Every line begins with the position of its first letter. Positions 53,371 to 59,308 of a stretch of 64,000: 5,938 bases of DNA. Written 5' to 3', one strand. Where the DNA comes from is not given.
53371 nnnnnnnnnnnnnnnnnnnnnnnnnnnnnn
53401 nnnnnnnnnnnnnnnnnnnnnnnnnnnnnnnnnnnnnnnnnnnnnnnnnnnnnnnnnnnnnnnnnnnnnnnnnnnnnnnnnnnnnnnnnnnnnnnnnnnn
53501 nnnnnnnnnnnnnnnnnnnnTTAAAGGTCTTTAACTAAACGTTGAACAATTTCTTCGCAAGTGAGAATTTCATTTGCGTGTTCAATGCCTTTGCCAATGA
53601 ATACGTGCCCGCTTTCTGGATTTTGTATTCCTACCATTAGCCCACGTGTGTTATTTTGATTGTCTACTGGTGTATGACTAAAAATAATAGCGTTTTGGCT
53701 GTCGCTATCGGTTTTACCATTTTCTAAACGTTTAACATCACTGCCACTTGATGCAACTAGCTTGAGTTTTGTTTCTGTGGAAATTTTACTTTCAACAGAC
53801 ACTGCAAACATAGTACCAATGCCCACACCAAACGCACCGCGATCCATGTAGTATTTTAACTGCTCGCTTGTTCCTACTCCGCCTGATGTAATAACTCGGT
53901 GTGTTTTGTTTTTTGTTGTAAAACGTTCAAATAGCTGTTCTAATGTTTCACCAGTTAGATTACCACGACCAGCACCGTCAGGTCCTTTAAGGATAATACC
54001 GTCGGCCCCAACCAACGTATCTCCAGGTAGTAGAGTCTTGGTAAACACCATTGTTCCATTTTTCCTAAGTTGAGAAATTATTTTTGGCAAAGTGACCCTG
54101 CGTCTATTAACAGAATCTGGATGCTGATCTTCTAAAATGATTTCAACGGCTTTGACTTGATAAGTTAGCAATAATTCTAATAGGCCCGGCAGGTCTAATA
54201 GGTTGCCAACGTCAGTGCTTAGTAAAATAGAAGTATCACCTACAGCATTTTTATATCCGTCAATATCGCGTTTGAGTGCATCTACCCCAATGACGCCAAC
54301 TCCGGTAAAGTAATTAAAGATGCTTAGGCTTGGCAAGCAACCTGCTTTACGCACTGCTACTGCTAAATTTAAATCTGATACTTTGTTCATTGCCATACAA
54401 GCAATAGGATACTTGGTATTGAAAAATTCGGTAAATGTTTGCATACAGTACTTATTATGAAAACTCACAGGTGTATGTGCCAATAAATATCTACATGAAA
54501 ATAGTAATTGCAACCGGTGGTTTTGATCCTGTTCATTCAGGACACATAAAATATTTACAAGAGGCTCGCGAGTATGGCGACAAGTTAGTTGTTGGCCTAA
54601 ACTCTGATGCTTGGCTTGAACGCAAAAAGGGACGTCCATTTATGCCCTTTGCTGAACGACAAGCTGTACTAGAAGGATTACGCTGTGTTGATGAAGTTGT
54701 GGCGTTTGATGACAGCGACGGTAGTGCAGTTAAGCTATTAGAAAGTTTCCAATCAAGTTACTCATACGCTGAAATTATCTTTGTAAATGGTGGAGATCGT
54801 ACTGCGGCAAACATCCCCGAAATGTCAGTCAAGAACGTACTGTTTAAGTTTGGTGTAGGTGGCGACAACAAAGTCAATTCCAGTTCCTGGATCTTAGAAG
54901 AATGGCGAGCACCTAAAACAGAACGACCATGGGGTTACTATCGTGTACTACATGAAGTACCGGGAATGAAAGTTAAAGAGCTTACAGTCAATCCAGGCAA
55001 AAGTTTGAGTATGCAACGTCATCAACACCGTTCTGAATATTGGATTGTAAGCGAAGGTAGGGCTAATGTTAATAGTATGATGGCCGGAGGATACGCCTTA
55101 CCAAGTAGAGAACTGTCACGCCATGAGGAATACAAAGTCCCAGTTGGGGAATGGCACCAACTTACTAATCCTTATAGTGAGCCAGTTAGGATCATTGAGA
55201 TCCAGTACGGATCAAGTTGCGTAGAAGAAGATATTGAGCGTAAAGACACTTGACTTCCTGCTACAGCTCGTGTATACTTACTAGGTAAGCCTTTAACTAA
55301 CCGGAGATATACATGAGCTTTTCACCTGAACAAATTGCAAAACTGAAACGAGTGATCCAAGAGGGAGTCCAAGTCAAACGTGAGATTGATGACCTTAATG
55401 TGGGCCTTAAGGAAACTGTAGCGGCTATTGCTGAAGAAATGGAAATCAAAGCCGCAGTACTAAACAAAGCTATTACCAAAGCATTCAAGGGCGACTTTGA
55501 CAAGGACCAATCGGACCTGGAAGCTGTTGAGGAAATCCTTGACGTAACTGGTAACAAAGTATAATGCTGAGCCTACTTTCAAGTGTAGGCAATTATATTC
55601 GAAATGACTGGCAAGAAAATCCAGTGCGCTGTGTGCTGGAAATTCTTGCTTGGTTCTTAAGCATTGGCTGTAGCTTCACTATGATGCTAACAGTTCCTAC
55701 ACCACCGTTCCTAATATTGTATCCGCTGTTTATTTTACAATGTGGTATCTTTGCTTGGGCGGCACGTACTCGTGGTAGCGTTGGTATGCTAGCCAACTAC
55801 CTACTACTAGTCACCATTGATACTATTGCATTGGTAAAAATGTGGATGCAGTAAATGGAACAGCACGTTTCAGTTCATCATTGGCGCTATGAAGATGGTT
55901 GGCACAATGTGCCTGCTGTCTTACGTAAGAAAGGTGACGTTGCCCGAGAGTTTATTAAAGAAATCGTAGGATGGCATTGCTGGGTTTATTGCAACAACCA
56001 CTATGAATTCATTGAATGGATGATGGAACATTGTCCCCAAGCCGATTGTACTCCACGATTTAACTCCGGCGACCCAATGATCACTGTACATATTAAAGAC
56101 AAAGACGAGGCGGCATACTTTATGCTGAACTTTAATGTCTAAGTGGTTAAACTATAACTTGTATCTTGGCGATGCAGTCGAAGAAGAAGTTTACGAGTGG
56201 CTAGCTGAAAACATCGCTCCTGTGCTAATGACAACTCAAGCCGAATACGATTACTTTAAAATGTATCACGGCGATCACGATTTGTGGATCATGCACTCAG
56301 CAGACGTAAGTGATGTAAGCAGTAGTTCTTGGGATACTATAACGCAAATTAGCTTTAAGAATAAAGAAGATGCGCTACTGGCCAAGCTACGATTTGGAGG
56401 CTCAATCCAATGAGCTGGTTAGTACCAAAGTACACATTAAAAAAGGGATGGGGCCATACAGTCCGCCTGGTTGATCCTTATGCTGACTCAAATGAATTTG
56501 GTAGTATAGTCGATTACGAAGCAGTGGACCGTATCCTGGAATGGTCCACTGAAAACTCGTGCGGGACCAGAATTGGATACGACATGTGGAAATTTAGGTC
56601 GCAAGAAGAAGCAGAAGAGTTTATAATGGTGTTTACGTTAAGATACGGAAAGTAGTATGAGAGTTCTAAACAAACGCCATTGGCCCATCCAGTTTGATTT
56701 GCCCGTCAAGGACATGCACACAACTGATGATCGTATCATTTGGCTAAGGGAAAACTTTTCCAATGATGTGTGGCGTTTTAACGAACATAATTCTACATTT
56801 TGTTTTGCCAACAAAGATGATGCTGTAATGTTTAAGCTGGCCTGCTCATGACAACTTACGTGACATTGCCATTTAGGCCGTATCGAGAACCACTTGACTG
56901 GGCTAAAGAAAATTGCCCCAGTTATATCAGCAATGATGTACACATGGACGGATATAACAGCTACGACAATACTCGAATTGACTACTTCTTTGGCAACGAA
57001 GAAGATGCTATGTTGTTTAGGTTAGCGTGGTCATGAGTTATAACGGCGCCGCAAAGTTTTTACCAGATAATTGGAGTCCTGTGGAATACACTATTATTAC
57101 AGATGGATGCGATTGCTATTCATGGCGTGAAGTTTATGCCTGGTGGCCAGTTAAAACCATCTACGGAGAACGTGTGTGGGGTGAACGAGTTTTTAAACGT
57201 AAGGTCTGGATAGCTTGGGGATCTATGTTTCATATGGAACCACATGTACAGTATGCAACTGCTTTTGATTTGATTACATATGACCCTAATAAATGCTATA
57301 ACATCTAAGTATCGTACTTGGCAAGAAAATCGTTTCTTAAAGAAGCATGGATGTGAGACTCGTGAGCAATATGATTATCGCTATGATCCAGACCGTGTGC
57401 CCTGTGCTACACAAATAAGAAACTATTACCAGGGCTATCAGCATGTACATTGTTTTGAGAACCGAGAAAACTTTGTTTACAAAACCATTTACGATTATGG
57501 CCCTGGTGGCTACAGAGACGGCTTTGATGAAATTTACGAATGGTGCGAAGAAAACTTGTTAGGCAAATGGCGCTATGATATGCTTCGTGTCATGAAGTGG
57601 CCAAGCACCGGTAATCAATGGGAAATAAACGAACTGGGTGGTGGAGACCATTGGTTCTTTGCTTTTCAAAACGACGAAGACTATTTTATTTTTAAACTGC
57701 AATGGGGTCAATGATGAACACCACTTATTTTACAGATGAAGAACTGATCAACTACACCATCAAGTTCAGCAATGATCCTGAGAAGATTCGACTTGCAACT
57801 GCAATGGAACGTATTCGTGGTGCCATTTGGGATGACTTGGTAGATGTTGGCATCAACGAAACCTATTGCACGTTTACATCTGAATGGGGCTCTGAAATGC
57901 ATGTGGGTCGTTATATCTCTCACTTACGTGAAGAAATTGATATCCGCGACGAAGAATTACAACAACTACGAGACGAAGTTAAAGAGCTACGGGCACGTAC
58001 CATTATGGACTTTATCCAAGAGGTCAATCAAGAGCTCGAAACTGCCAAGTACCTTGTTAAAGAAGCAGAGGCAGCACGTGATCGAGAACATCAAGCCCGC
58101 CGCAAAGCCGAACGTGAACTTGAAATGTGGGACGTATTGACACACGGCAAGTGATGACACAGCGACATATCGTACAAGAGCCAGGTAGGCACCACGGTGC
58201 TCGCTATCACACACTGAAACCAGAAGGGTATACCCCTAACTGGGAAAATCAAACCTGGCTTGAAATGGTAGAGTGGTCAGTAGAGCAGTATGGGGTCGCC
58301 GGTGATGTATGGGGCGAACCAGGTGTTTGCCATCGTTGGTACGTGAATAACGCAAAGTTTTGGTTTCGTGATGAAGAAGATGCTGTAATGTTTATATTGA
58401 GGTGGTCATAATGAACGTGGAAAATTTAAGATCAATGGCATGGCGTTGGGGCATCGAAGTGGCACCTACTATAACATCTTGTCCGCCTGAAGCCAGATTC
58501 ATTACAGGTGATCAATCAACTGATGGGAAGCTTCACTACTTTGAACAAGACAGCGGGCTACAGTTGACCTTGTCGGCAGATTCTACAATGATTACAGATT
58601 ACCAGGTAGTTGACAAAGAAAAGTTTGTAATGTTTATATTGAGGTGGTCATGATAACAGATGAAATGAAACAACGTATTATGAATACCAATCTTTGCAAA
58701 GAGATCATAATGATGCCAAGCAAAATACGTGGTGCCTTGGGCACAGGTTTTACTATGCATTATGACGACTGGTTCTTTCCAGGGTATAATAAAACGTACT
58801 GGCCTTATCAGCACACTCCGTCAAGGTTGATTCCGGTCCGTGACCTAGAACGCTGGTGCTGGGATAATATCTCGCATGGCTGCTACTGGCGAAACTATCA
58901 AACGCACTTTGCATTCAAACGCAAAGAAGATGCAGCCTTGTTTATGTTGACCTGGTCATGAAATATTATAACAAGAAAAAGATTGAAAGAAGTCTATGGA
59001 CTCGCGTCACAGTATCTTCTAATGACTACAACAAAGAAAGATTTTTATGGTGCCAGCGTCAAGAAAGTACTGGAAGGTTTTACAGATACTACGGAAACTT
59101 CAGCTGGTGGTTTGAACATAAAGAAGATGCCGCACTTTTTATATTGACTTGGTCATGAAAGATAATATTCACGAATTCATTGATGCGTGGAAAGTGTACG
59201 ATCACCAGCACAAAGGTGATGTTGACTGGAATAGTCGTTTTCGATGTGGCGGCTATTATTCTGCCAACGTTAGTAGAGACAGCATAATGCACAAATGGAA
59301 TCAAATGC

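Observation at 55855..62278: Tandem, translationally coupled array of about 18 paralogous small genes ending in ..............-stop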

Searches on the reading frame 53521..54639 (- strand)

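Call 8: search_protein_families(library=pfam, max_evalue=0.001, proteins=[window:53521-54639:-])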
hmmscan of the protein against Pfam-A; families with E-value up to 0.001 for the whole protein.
window:53521-54639:- (372 aa): 1 family
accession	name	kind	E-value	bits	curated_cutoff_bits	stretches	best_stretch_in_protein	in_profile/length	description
PF03060.21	NMO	-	1.2e-14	54.9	28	1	210-371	155-331/331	Nitronate monooxygenase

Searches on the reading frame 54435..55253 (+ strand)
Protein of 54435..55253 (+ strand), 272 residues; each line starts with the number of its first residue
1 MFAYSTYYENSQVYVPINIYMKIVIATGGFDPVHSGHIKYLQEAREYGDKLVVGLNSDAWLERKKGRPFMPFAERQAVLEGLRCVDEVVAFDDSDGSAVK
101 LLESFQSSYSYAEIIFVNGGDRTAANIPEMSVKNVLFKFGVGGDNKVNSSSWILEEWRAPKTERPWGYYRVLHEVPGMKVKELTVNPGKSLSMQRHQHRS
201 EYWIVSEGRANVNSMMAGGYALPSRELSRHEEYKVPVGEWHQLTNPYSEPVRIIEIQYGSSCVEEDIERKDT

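Call 8: search_protein_families(library=pfam, max_evalue=0.001, proteins=[window:54435-55253:+])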
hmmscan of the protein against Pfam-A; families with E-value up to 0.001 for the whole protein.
window:54435-55253:+ (272 aa): 3 families
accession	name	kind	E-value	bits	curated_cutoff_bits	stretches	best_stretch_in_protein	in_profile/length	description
PF01050.24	MannoseP_isomer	-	2e-24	86.5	23.6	1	162-270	12-114/116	Mannose-6-phosphate isomerase C-terminal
PF01467.32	CTP_transf_like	-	1.1e-15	58.5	21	1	25-121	1-89/133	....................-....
PF07883.17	Cupin_2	-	1.4e-05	25.1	27.2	1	183-256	3-69/70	Cupin domain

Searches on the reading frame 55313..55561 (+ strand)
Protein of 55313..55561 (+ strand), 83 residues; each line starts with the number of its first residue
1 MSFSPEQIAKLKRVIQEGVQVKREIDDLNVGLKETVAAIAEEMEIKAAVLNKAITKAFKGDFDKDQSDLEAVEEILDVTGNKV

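Call 21: search_protein_families(library=pfam, max_evalue=0.1, proteins=[window:55313-55561:+])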
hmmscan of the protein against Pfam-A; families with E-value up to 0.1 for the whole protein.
window:55313-55561:+ (83 aa): 1 family
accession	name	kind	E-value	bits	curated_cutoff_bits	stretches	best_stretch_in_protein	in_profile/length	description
PF11126.13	Phage_DsbA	-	0.035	14.8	25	1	19-77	5-63/67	Transcriptional regulator DsbA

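Call 22: search_protein_families(library=phrogs, max_evalue=0.1, proteins=[window:55313-55561:+])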
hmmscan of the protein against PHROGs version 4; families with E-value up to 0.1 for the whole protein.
window:55313-55561:+ (83 aa): 4 families
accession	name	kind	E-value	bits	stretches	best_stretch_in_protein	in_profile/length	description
phrog_12534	-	unknown function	7.5e-21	75.5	1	3-82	13-92/97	-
phrog_639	-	transcription regulation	1.4e-09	39.1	1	5-78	15-88/95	transcriptional regulator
phrog_37042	-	unknown function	0.015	16.3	1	5-78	43-116/134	-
phrog_36868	-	unknown function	0.055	14.5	1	28-75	14-61/74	-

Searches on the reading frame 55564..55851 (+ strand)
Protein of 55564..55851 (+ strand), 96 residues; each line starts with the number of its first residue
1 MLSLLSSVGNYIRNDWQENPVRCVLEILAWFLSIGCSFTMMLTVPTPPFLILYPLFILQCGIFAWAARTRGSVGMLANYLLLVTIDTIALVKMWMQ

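Call 21: search_protein_families(library=pfam, max_evalue=0.1, proteins=[window:55564-55851:+])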
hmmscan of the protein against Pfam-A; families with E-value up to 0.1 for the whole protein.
window:55564-55851:+ (96 aa): 0 families

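Call 22: search_protein_families(library=phrogs, max_evalue=0.1, proteins=[window:55564-55851:+])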
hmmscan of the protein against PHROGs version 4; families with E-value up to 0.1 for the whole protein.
window:55564-55851:+ (96 aa): 0 families

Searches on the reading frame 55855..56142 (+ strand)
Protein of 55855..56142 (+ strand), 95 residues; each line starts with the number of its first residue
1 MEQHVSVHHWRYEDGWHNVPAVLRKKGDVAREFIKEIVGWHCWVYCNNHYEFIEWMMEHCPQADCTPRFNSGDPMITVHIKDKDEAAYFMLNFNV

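Call 3: search_protein_families(library=pfam, max_evalue=1, proteins=[window:55855-56142:+])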
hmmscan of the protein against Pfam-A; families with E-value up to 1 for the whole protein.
window:55855-56142:+ (95 aa): 0 families

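Call 4: search_protein_families(library=phrogs, max_evalue=0.01, proteins=[window:55855-56142:+])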
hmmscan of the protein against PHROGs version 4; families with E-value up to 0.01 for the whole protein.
window:55855-56142:+ (95 aa): 0 families

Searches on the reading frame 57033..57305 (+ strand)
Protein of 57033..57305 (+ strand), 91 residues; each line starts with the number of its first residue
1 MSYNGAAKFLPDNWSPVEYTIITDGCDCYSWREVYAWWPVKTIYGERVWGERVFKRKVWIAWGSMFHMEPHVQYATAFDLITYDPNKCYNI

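Call 21: search_protein_families(library=pfam, max_evalue=0.1, proteins=[window:57033-57305:+])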
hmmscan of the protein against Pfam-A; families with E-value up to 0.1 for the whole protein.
window:57033-57305:+ (91 aa): 0 families

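Call 22: search_protein_families(library=phrogs, max_evalue=0.1, proteins=[window:57033-57305:+])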
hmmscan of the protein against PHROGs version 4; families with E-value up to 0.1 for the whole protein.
window:57033-57305:+ (91 aa): 0 families

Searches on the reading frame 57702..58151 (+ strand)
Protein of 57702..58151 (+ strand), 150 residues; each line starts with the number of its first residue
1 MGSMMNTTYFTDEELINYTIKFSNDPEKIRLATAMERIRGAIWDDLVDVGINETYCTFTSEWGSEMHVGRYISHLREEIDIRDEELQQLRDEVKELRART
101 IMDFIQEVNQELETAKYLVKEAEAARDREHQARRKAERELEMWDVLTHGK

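Call 21: search_protein_families(library=pfam, max_evalue=0.1, proteins=[window:57702-58151:+])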
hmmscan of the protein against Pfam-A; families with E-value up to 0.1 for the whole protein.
window:57702-58151:+ (150 aa): 6 families
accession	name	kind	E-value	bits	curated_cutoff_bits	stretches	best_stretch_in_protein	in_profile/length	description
PF24555.1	CC4_CEP85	-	0.0016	19.3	27.3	1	73-98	47-72/85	Centrosomal protein of 85 kDa-like, CC4 coiled-coil domain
PF14662.11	KASH_CCD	-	0.0024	18.3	43.3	1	73-141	25-98/191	Coiled-coil region of CCDC155 or KASH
PF09787.14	Golgin_A5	-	0.0039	17.2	31.7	1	72-142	49-118/305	Golgin subfamily A member 5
PF24550.1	LIS_MGM1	-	0.019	15.5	27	1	70-113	8-51/100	Dynamin-like GTPase MGM1-like, lipid interacting stalk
PF02050.21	FliJ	-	0.025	15.3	28.4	1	66-131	48-108/123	Flagellar FliJ protein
PF11740.13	KfrA_N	-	0.028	15.5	26.1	1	63-141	31-110/113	Plasmid replication region DNA-binding N-term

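Call 22: search_protein_families(library=phrogs, max_evalue=0.1, proteins=[window:57702-58151:+])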
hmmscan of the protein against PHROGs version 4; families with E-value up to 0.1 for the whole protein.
window:57702-58151:+ (150 aa): 3 families
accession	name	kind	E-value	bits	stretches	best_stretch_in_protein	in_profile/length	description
phrog_30587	-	unknown function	0.017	16.2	1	15-113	28-122/128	-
phrog_10469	-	DNA, RNA and nucleotide metabolism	0.029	14.7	1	69-137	106-174/305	DnaD-like helicase loader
phrog_34096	-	head and packaging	0.073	12.8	1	76-133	305-360/412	head maturation protease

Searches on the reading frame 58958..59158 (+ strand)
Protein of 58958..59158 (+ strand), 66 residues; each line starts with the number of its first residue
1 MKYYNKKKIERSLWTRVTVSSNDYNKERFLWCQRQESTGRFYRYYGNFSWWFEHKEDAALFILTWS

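Call 3: search_protein_families(library=pfam, max_evalue=1, proteins=[window:58958-59158:+])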
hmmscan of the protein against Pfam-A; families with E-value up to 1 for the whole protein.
window:58958-59158:+ (66 aa): 1 family
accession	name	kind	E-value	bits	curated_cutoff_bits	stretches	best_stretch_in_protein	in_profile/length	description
PF01610.23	DDE_Tnp_ISL3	-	0.11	12.7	23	1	7-65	113-174/240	Transposase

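Call 4: search_protein_families(library=phrogs, max_evalue=0.01, proteins=[window:58958-59158:+])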
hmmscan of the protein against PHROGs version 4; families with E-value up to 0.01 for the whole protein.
window:58958-59158:+ (66 aa): 0 families

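Call 63: search_protein_families(library=pfam, alignment_id=A4, max_evalue=0.01)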
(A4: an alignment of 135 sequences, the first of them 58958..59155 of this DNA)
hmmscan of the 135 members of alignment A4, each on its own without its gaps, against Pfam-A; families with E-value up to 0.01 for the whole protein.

A. member 1, window:58958-59155:+ (66 aa): 0 families

B. families by the number of members that match (of 135 scanned): 2 families
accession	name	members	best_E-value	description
PF07068.17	Gp23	2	2.3e-05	Major capsid protein Gp23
PF16916.11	ZT_dimer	1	0.0097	Dimerisation domain of Zinc Transporter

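Call 64: search_protein_families(library=phrogs, alignment_id=A4, max_evalue=0.001)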
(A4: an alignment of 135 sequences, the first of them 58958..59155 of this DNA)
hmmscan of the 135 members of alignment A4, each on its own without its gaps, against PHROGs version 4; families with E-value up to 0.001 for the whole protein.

A. member 1, window:58958-59155:+ (66 aa): 0 families

B. families by the number of members that match (of 135 scanned): 1 family
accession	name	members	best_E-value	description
phrog_138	-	2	0.00016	major head protein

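Call 87: predict_structure(alignment_id=A4)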
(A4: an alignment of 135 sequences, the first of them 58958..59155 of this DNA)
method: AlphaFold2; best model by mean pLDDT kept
length: 66 residues; sequences in the alignment: 135
mean_pLDDT: 82.1   pTM: 0.65
mean pLDDT of the five models: 82.1, 77.7, 70.9, 70.8, 69.4
residues with pLDDT >= 90: 9; 70-90: 50; 50-70: 7; < 50: 0
segments of 3 or more residues with pLDDT < 50: none
pLDDT, mean of each block of 10 residues (from residue 1): 71 81 81 86 80 90 86
secondary structure, 60 per line:
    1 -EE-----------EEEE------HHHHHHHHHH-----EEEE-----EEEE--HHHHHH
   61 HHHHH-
elements in order: E15-18 H25-34 E40-43 E49-52 H55-65

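Call 102: search_solved_structures(query=A4, max_evalue=1)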
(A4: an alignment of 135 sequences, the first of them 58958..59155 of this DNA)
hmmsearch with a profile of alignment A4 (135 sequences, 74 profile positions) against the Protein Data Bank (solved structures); distinct sequences matched with E-value up to 1: 1.
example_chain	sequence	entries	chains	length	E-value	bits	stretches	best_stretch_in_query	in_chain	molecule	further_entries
9kbj_A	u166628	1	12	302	0.22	14.7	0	22-55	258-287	Non-structural protein 1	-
